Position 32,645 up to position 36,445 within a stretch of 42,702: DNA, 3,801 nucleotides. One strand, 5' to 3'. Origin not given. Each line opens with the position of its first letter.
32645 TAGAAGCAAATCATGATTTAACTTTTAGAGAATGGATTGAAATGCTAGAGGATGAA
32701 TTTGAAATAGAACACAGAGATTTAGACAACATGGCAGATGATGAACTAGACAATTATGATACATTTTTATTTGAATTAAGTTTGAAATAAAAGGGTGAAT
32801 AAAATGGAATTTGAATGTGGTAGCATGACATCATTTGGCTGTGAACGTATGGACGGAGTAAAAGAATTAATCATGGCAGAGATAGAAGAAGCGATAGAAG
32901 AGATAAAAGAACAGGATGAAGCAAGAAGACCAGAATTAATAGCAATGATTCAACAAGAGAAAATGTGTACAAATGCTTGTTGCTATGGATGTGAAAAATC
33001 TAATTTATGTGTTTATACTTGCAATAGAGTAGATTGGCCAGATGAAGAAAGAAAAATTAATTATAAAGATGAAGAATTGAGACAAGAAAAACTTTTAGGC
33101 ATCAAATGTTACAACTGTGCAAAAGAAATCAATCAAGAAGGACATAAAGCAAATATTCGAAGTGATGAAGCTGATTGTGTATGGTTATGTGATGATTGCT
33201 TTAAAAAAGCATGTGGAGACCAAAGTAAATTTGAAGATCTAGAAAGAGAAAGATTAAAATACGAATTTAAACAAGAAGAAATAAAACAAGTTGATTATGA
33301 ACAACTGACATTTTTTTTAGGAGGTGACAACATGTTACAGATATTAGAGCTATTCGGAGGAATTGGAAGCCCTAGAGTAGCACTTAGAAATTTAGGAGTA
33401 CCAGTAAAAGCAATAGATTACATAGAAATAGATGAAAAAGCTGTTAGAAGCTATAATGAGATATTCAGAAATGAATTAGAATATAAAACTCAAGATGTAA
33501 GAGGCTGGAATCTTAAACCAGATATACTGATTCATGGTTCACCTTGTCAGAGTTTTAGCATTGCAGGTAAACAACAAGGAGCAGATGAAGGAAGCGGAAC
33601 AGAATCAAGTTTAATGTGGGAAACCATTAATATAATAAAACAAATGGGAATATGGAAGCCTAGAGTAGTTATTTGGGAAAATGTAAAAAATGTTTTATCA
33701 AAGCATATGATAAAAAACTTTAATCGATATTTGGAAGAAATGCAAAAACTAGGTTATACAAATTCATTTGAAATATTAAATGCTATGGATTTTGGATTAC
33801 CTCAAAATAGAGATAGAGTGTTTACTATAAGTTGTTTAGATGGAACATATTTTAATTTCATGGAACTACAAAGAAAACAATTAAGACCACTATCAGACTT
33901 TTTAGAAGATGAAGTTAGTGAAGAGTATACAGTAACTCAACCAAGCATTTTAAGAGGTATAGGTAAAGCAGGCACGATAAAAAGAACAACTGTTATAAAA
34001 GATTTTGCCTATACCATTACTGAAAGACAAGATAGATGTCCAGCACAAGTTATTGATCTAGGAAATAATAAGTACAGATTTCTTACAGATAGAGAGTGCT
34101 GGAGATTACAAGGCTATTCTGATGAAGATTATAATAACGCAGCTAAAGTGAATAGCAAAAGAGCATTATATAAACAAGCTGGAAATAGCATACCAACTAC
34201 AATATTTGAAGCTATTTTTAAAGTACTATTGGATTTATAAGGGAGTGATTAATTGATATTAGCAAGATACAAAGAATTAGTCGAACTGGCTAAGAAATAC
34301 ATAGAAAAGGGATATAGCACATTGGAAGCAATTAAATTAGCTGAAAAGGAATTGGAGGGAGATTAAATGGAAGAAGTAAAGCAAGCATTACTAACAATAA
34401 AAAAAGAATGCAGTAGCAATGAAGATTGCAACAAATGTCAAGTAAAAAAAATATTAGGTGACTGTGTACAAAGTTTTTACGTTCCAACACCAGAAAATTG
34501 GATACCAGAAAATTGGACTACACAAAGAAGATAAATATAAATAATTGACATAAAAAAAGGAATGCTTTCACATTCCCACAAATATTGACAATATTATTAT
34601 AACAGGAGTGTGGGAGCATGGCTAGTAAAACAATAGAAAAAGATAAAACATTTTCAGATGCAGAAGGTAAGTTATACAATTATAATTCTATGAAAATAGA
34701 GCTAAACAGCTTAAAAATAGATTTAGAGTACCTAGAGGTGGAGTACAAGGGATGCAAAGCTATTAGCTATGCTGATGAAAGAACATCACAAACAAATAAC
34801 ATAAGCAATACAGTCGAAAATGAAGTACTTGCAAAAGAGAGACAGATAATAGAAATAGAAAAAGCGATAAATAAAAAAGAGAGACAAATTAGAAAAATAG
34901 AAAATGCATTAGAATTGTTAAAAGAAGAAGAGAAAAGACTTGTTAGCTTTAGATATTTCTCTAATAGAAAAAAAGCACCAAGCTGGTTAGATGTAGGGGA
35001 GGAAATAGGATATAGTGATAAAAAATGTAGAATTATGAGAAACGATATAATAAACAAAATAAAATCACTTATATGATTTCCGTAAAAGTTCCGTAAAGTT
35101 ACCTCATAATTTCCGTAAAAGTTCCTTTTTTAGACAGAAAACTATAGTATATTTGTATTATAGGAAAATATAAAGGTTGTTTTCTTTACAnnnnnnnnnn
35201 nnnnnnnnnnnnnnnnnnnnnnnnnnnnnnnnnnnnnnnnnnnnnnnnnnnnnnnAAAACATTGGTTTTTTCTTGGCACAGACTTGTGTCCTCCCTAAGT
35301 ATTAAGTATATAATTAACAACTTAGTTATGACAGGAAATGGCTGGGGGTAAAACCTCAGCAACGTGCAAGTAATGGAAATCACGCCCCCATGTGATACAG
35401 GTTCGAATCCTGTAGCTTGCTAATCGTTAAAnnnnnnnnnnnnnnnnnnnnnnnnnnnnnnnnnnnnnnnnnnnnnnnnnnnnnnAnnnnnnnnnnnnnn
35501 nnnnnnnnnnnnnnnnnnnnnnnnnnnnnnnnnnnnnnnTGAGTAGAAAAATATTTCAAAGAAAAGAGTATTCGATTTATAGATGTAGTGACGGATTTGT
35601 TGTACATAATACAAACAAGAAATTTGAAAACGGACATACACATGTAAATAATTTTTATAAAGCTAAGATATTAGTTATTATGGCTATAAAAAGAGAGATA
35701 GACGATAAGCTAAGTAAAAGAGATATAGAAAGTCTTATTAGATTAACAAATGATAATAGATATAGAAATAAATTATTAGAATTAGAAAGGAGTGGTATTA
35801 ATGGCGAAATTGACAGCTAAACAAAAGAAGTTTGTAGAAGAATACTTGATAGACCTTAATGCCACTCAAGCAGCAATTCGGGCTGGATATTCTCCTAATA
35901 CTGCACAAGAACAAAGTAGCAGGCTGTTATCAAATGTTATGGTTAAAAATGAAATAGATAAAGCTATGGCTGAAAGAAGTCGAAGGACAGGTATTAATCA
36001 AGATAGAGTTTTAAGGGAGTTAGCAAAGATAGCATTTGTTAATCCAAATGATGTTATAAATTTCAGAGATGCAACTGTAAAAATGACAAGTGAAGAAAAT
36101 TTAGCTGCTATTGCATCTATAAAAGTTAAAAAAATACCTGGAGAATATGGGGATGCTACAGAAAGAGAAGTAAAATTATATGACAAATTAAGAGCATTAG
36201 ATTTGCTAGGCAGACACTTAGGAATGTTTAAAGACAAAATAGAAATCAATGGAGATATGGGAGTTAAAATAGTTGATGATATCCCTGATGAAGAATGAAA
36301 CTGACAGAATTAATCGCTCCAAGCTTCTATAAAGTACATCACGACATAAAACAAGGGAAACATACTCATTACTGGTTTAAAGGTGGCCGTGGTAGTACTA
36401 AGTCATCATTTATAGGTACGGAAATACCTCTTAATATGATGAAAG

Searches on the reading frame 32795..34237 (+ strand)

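Call 89: search_protein_families(library=pfam, proteins=[window:32795-34237:+], max_evalue=0.001)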
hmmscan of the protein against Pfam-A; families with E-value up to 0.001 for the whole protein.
window:32795-34237:+ (481 aa): 1 family
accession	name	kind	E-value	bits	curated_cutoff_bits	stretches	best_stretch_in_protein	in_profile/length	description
PF00145.23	DNA_methylase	-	7.6e-55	187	22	1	182-478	2-322/324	C-5 cytosine-specific DNA methylase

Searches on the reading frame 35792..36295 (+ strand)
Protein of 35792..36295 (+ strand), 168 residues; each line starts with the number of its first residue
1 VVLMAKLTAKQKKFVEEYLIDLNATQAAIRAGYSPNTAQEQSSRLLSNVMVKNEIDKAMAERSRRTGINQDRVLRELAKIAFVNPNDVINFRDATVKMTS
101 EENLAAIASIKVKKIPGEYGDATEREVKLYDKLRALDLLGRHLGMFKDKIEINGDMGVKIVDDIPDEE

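Call 89: search_protein_families(library=pfam, proteins=[window:35792-36295:+], max_evalue=0.001)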
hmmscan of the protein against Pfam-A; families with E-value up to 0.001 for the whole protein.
window:35792-36295:+ (168 aa): 1 family
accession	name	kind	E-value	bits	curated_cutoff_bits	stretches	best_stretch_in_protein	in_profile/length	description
PF03592.21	Terminase_2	-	3.4e-45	154.6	26.1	1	7-155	1-140/141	Terminase small subunit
